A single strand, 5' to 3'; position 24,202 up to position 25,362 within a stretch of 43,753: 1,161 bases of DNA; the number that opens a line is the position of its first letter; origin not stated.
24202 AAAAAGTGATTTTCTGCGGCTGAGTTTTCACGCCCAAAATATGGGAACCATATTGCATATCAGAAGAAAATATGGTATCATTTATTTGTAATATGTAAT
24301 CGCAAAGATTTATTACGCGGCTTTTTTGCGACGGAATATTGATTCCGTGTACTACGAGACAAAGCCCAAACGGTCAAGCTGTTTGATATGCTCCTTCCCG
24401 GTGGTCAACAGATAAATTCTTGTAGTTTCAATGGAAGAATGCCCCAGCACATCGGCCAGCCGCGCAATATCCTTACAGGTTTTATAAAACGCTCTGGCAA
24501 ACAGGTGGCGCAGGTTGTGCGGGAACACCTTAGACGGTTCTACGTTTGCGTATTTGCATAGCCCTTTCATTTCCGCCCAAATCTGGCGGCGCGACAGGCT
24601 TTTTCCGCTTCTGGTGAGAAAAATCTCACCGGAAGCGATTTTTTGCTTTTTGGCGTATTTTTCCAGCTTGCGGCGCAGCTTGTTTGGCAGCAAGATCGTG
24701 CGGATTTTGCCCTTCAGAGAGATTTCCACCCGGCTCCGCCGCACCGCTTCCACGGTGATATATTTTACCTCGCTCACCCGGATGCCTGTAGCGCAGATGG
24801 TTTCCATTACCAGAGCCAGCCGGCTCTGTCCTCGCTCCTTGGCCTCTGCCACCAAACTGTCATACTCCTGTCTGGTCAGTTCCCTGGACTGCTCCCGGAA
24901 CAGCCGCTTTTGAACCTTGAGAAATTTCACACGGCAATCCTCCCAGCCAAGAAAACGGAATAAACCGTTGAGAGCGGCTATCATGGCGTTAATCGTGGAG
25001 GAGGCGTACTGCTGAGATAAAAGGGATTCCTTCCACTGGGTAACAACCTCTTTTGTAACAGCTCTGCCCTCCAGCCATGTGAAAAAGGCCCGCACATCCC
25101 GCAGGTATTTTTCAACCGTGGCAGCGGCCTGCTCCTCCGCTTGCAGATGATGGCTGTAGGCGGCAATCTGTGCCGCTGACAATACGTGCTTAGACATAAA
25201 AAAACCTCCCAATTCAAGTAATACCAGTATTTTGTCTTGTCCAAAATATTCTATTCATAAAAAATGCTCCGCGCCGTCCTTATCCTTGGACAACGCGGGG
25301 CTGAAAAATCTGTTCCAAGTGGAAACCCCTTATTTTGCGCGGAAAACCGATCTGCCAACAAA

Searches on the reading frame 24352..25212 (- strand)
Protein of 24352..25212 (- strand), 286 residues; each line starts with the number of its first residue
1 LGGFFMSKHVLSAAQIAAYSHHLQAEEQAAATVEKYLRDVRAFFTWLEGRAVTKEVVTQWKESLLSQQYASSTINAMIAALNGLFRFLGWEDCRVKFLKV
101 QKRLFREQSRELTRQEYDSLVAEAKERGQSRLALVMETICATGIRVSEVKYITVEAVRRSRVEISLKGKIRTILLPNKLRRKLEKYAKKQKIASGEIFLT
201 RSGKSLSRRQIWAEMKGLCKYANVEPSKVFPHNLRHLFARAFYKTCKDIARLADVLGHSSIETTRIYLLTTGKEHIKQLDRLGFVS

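Call 6: search_protein_families(library=pfam, proteins=[window:24352-25197:-], max_evalue=0.01)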
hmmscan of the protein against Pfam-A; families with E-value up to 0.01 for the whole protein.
window:24352-25197:- (281 aa): 3 families
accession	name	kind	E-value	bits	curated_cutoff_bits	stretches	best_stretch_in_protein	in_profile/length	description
PF00589.27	Phage_integrase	-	6.3e-25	88.4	27.1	1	107-263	3-166/172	Phage integrase family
PF02899.23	Phage_int_SAM_1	-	5.6e-12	46.2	22.3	1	11-86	1-82/83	Phage integrase, N-terminal SAM-like domain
PF13495.12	Phage_int_SAM_4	-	0.00017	22.4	27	0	6-47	41-83/85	Phage integrase, N-terminal SAM-like domain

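Call 7: find_encoding_contigs(protein=window:24352-25197:-, flank=6000, max_places=10)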
Protein window:24352-25197:- (281 aa): no gene with exactly this product is on record in the collection.

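Call 9: find_encoding_contigs(protein=window:24352-25212:-, flank=6000, max_places=10)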
Protein window:24352-25212:- (286 aa): no gene with exactly this product is on record in the collection.

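Call 10: find_homologous_proteins(query=window:24352-25197:-, max_evalue=1e-20)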
Query window:24352-25197:- (281 aa): 8000 proteins with E <= 1e-20 among 8000 candidates; the best 120 are listed.
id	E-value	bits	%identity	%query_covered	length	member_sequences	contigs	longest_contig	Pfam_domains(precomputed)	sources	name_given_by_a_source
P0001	4.7e-177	605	100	100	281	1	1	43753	PF00589.28,PF02899.24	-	-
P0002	1.3e-135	469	75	100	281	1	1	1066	PF00589.28,PF02899.24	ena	-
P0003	2.9e-134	465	74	100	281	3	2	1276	PF00589.28,PF02899.24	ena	-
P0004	5.7e-134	464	74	100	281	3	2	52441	PF00589.28,PF02899.24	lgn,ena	-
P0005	6.2e-134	463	74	100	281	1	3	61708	PF00589.28,PF02899.24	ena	-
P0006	1.2e-133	463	74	100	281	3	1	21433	PF00589.28,PF02899.24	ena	-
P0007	1.5e-133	462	74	100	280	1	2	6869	PF00589.28,PF02899.24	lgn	-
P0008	3.5e-133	461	74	100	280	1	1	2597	PF00589.28,PF02899.24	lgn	-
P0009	3.8e-133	461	74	100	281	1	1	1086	PF00589.28,PF02899.24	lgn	-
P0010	7.6e-133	460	73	100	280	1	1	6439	PF00589.28,PF02899.24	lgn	-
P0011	1.3e-132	459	73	100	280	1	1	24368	PF00589.28,PF02899.24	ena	-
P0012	2.0e-132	458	74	100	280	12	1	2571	PF00589.28,PF02899.24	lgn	-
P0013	2.2e-132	458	75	100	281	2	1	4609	PF00589.28,PF02899.24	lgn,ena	-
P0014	2.5e-132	458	74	100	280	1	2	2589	PF00589.28,PF02899.24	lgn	-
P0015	2.6e-132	458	74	100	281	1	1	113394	PF00589.28,PF02899.24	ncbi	-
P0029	3.1e-131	455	74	100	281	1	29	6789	PF00589.28,PF02899.24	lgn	-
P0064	2.1e-128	445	73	98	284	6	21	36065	PF00589.28,PF02899.24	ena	-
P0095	2.3e-127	442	73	100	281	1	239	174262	PF00589.28,PF02899.24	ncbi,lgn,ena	-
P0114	5.0e-127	441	72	100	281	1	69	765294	PF00589.28,PF02899.24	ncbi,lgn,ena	-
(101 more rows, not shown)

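Call 11: find_encoding_contigs(protein=P0095, flank=5000, max_places=10)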
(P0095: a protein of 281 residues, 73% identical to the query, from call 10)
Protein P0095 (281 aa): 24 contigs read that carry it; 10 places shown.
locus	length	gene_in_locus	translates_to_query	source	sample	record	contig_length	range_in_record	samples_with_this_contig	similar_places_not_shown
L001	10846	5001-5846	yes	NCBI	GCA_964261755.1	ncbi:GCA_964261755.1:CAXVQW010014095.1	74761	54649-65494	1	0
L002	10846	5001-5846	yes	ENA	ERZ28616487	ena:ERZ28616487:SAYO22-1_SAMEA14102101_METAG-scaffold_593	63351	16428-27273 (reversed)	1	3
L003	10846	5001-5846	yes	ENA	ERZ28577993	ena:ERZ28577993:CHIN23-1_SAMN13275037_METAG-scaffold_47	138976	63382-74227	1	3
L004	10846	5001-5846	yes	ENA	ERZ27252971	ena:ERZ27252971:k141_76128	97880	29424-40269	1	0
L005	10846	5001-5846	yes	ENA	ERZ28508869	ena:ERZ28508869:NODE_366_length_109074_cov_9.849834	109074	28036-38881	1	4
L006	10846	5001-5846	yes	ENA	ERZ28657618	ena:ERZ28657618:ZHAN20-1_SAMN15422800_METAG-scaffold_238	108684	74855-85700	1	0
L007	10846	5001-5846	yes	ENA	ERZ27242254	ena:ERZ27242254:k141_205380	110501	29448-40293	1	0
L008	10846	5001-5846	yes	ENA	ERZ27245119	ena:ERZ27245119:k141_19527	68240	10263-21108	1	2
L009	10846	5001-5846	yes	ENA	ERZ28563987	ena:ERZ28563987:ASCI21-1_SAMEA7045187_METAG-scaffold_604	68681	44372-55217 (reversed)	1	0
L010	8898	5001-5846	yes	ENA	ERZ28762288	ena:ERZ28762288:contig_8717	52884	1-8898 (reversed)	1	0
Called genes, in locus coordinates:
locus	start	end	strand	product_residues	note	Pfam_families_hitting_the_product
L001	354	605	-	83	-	PF13744:HTH_37 (weak), PF13560:HTH_31, PF12844:HTH_19, PF01381:HTH_3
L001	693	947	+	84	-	PF20648:DUF6809 (weak)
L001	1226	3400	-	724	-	PF04879:Molybdop_Fe4S4, PF00384:Molybdopterin, PF01568:Molydop_binding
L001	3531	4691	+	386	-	PF00768:Peptidase_S11, PF13354:Beta-lactamase2, PF07943:PBP5_C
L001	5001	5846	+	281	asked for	PF02899:Phage_int_SAM_1, PF00589:Phage_integrase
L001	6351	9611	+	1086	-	PF07523:Big_3 (weak), PF13287:Fn3_assoc, PF13290:CHB_HEX_C_1, PF09479:Flg_new, PF00395:SLH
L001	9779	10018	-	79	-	-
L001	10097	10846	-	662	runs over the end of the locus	PF00724:Oxidored_FMN, PF00890:FAD_binding_2 (weak), PF01266:DAO (weak), PF07992:Pyr_redox_2, PF12831:FAD_oxidored (weak), PF13450:NAD_binding_8, PF13738:Pyr_redox_3, PF00070:Pyr_redox, +5 more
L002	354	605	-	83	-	PF13744:HTH_37 (weak), PF13560:HTH_31, PF12844:HTH_19, PF01381:HTH_3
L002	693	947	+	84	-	PF20648:DUF6809 (weak)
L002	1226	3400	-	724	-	PF04879:Molybdop_Fe4S4, PF00384:Molybdopterin, PF01568:Molydop_binding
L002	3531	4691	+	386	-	PF00768:Peptidase_S11, PF13354:Beta-lactamase2, PF07943:PBP5_C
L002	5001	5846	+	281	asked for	PF02899:Phage_int_SAM_1, PF00589:Phage_integrase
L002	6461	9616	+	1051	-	PF07523:Big_3 (weak), PF13290:CHB_HEX_C_1, PF13287:Fn3_assoc, PF09479:Flg_new, PF00395:SLH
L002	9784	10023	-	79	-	-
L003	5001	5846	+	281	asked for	PF02899:Phage_int_SAM_1, PF00589:Phage_integrase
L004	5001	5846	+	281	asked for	PF02899:Phage_int_SAM_1, PF00589:Phage_integrase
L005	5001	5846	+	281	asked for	PF02899:Phage_int_SAM_1, PF00589:Phage_integrase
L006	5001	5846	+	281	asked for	PF02899:Phage_int_SAM_1, PF00589:Phage_integrase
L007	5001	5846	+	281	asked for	PF02899:Phage_int_SAM_1, PF00589:Phage_integrase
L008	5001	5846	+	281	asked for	PF02899:Phage_int_SAM_1, PF00589:Phage_integrase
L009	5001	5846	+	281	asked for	PF02899:Phage_int_SAM_1, PF00589:Phage_integrase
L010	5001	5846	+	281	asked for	PF02899:Phage_int_SAM_1, PF00589:Phage_integrase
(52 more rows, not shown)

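Call 12: find_encoding_contigs(protein=P0004, flank=5000, max_places=6)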
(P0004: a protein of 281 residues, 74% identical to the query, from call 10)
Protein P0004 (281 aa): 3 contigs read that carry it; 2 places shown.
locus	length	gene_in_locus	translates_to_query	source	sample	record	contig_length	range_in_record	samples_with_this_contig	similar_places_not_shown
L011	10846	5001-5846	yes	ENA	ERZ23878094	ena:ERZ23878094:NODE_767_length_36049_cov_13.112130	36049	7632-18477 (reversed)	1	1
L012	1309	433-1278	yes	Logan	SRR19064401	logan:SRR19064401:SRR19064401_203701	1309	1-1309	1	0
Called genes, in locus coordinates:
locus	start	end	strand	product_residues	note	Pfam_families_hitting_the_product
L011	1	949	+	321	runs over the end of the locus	PF01207:Dus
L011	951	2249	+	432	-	-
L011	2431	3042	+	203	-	PF11667:DUF3267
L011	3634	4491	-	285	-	PF00165:HTH_AraC (weak), PF12833:HTH_18, PF06445:GyrI-like, PF14526:Cass2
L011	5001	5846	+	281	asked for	PF02899:Phage_int_SAM_1 (weak), PF00589:Phage_integrase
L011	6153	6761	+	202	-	PF14311:DUF4379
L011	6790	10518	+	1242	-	PF13306:LRR_5 (weak), PF09479:Flg_new, PF18676:MBG_2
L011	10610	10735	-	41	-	-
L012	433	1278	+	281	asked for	PF02899:Phage_int_SAM_1 (weak), PF00589:Phage_integrase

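Call 15: find_related_loci(query=window:24352-25197:-, collection=genome_contigs, flank=3000)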
Query window:24352-25197:- (281 aa) in genome_contigs; peptide patterns used: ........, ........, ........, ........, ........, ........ (x = any residue, [..] = any of these).
259 stretches matched a pattern; 97 encode a relative of the query (tblastn E <= 1e-3); the best 80 are kept; 80 distinct loci.
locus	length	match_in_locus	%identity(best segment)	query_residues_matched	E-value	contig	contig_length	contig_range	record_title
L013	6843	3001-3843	70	1-281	1e-135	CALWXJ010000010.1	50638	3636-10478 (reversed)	MAG: uncultured Oscillospiraceae bacterium isolate E02__bin365 genome assembly, contig: E02__k127_5721983, whole genome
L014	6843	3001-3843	69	1-281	2e-134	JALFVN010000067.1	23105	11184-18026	MAG: Clostridiales bacterium isolate SUG1050 k141_107820, whole genome shotgun sequence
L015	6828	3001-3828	71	6-281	1e-132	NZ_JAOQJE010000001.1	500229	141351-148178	Agathobaculum ammoniilyticum strain Sanger_34 .14207_7_50.1, whole genome shotgun sequence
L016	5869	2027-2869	69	1-281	6e-132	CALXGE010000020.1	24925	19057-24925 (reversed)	MAG: uncultured Oscillospiraceae bacterium isolate BRZ_EH__bin56 genome assembly, contig: BRZ_EH__NODE_3440_length_24925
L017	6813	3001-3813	71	11-281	3e-130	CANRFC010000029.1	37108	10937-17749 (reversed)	MAG: uncultured Oscillospiraceae bacterium isolate Lapin-023__bin80 genome assembly, contig: Lapin-023__NODE_1540_length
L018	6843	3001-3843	68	1-281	3e-130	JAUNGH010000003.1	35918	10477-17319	MAG: Oscillospiraceae bacterium isolate S26M_St_46 NODE_851_length_35918_cov_6.937094, whole genome shotgun sequence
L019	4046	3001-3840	67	1-280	3e-129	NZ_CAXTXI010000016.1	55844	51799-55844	Agathobaculum sp. Marseille-P7918 isolate CC00995 CC00995_16_NODE_16_length_55844_cov_127.984686, whole genome shotgun s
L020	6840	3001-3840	67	1-281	2e-127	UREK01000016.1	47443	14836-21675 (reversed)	uncultured Clostridiales bacterium isolate UMGS922 genome assembly, contig: NODE_220_length_47443_cov_8.194564, whole ge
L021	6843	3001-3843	69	1-281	3e-127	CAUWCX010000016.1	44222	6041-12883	MAG: uncultured Oscillospiraceae bacterium isolate ERS329807__bin29 genome assembly, contig: ERS329807_NODE_860_length_4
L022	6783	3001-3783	70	21-281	1e-124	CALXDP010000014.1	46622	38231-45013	MAG: uncultured Oscillospiraceae bacterium isolate BRZ_LG__bin8 genome assembly, contig: BRZ_LG__NODE_951_length_46622_c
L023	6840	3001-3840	66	1-280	1e-124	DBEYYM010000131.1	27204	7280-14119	MAG TPA_asm: Evtepia sp. isolate MAG2301 k141_260321, whole genome shotgun sequence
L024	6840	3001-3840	65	1-280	2e-124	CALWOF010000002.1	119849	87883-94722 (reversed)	MAG: uncultured Oscillospiraceae bacterium isolate BRZ_L__bin33 genome assembly, contig: BRZ_L__NODE_410_length_119849_c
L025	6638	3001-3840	65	1-280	2e-123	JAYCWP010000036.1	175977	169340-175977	MAG: Lawsonibacter sp. isolate P018L1-21 NODE_64_length_175977_cov_27.406117, whole genome shotgun sequence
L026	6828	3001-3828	66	6-281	7e-123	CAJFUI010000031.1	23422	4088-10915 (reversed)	uncultured Oscillospiraceae bacterium isolate Coassembly_mag_340 genome assembly, contig: MAGpy_11413_min2k_bin_340_fak8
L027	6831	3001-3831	64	4-280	1e-121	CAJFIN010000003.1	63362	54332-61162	Candidatus Neoanaerotignum galli isolate Chicken_18_mag_70 genome assembly, contig: MAGpy_11413_18_idba_bin_70_fascaffol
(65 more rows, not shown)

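Call 27: find_encoding_contigs(protein=P0114, flank=3000, max_places=10)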
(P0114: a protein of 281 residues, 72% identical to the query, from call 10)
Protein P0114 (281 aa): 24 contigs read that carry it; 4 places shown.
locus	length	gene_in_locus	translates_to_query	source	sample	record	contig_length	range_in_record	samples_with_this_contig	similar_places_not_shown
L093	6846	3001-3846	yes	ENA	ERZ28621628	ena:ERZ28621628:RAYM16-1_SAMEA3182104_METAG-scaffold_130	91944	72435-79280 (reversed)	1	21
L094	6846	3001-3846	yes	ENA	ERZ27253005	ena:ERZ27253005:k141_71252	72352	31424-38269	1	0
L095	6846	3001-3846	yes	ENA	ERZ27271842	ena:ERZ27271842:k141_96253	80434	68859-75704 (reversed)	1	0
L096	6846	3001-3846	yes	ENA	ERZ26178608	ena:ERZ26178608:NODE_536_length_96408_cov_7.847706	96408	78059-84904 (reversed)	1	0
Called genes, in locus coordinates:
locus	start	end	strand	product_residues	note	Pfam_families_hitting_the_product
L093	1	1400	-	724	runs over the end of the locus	PF04879:Molybdop_Fe4S4, PF00384:Molybdopterin, PF01568:Molydop_binding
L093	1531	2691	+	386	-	PF00768:Peptidase_S11, PF13354:Beta-lactamase2, PF07943:PBP5_C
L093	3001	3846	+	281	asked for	PF02899:Phage_int_SAM_1, PF00589:Phage_integrase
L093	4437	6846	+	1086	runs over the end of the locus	PF07523:Big_3 (weak), PF13287:Fn3_assoc, PF13290:CHB_HEX_C_1, PF09479:Flg_new, PF00395:SLH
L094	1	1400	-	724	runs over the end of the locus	PF04879:Molybdop_Fe4S4, PF00384:Molybdopterin, PF01568:Molydop_binding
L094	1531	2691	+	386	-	PF00768:Peptidase_S11, PF13354:Beta-lactamase2, PF07943:PBP5_C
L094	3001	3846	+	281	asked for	PF02899:Phage_int_SAM_1, PF00589:Phage_integrase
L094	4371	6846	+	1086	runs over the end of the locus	PF07523:Big_3 (weak), PF13287:Fn3_assoc, PF13290:CHB_HEX_C_1, PF09479:Flg_new, PF00395:SLH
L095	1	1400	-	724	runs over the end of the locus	PF04879:Molybdop_Fe4S4, PF00384:Molybdopterin, PF01568:Molydop_binding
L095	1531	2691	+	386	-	PF00768:Peptidase_S11, PF13354:Beta-lactamase2, PF07943:PBP5_C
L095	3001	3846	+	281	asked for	PF02899:Phage_int_SAM_1, PF00589:Phage_integrase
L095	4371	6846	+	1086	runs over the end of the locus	PF07523:Big_3 (weak), PF13287:Fn3_assoc, PF13290:CHB_HEX_C_1, PF09479:Flg_new, PF00395:SLH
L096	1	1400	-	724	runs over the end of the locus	PF04879:Molybdop_Fe4S4, PF00384:Molybdopterin, PF01568:Molydop_binding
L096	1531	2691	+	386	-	PF00768:Peptidase_S11, PF13354:Beta-lactamase2, PF07943:PBP5_C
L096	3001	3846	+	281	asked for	PF02899:Phage_int_SAM_1, PF00589:Phage_integrase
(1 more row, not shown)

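Call 37: search_protein_families(library=ncbifam, proteins=[window:24352-25197:-], max_evalue=0.001)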
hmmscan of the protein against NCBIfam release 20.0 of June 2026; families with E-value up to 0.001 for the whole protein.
window:24352-25197:- (281 aa): 10 families
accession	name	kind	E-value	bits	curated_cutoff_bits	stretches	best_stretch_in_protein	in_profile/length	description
NF040815.2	recomb_XerA_Arch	equivalog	3e-41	141.7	220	1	13-268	2-257/263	site-specific tyrosine recombinase/integron integrase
TIGR02225.1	recomb_XerD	equivalog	5.1e-37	127.8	329.6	1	13-272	2-280/290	site-specific tyrosine recombinase XerD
NF001399.0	PRK00283.1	subfamily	2.5e-35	122.2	279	1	7-273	5-290/300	tyrosine recombinase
TIGR02224.1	recomb_XerC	equivalog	2.2e-31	109.3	335.15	1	13-266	2-278/295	tyrosine recombinase XerC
NF003462.0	PRK05084.1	equivalog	5.5e-23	81.3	267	1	116-277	190-356/360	tyrosine recombinase XerS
TIGR02249.1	integrase_gron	subfamily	9e-15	54.8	265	2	216-263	252-298/315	integron integrase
NF002331.0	PRK01287.1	subfamily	1.5e-11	43.9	371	1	9-263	28-310/365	site-specific tyrosine recombinase XerC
NF007370.0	PRK09870.1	subfamily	9.6e-07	28.6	221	1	107-263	13-177/200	tyrosine-type DNA invertase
NF011946.0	PRK15417.1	equivalog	2e-06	27.3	435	1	224-263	274-313/337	integron integrase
NF007371.0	PRK09871.1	subfamily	0.00017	21.2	222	1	187-262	97-171/198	tyrosine-type DNA invertase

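Call 38: search_solved_structures(query=window:24352-25197:-, max_evalue=0.00001, show_alignments=1)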
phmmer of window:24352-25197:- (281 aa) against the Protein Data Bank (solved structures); distinct sequences matched with E-value up to 0.00001: 6.
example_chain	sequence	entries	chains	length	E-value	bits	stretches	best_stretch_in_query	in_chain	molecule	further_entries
4a8e_A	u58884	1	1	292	1.6e-18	70.6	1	11-273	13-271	PROBABLE TYROSINE RECOMBINASE XERC-LIKE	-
1a0p_A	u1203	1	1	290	1.9e-14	57.2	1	20-274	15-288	SITE-SPECIFIC RECOMBINASE XERD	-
5dcf_A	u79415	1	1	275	7.1e-11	45.5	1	129-275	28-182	Tyrosine recombinase XerD,DNA translocase FtsK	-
5hxy_A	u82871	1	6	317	2.7e-09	40.3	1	13-263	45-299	Tyrosine recombinase XerA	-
5jjv_A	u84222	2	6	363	4.1e-09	39.7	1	108-263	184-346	Tyrosine recombinase XerH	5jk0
9i5v_14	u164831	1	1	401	6.7e-09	39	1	20-263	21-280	Ribosome-associated translation inhibitor RaiA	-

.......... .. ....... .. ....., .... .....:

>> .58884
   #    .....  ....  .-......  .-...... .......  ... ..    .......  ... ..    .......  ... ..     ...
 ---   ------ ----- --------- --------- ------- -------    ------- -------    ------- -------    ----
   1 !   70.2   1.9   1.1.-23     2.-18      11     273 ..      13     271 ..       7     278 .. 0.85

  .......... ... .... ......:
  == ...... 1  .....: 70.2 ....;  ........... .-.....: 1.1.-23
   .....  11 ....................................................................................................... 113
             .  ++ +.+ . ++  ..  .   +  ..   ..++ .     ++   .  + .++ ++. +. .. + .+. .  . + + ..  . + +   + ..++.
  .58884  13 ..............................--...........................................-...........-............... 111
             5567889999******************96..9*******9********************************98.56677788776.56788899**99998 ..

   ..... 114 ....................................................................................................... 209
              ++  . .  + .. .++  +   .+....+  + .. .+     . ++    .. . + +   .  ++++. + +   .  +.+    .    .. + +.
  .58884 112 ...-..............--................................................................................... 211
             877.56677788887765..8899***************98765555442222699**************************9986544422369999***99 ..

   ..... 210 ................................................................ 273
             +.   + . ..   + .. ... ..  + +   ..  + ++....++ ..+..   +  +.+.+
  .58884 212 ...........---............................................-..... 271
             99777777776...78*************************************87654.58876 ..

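Call 39: find_encoding_contigs(protein=P0029, flank=1500, max_places=10)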
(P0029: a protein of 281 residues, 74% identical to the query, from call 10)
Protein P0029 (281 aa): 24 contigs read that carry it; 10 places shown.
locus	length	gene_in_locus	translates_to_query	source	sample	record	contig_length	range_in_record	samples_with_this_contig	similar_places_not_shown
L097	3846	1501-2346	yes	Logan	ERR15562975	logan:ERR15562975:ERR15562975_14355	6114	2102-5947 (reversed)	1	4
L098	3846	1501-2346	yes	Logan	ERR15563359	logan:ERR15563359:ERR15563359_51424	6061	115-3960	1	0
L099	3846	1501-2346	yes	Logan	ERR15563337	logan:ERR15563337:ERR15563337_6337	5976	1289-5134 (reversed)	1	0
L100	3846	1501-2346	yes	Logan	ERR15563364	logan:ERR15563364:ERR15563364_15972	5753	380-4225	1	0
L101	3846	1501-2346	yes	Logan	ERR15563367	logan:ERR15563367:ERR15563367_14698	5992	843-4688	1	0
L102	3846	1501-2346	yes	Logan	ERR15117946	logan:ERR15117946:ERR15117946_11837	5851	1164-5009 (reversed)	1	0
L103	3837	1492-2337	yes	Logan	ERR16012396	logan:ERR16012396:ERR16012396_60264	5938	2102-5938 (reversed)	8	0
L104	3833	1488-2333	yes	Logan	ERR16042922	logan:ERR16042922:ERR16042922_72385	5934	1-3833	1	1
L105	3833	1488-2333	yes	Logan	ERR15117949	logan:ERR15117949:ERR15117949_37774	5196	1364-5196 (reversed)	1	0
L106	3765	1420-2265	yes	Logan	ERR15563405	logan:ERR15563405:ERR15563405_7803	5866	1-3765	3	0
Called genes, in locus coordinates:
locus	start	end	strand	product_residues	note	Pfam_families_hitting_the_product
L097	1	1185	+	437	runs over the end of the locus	PF13173:AAA_14, PF13635:DUF4143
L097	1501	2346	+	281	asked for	PF02899:Phage_int_SAM_1, PF00589:Phage_integrase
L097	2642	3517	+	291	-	-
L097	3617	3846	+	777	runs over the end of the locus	?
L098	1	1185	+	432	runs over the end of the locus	?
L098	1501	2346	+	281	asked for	PF02899:Phage_int_SAM_1, PF00589:Phage_integrase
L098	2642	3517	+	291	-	-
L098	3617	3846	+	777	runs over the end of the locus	?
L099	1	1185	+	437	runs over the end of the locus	PF13173:AAA_14, PF13635:DUF4143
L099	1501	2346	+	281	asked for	PF02899:Phage_int_SAM_1, PF00589:Phage_integrase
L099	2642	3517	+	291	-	-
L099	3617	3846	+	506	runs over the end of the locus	?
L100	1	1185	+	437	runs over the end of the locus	PF13173:AAA_14, PF13635:DUF4143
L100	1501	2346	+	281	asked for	PF02899:Phage_int_SAM_1, PF00589:Phage_integrase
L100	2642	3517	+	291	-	-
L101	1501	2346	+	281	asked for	PF02899:Phage_int_SAM_1, PF00589:Phage_integrase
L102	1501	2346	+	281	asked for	PF02899:Phage_int_SAM_1, PF00589:Phage_integrase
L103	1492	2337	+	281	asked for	PF02899:Phage_int_SAM_1, PF00589:Phage_integrase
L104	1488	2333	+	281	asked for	PF02899:Phage_int_SAM_1, PF00589:Phage_integrase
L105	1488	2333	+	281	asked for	PF02899:Phage_int_SAM_1, PF00589:Phage_integrase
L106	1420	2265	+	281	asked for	PF02899:Phage_int_SAM_1, PF00589:Phage_integrase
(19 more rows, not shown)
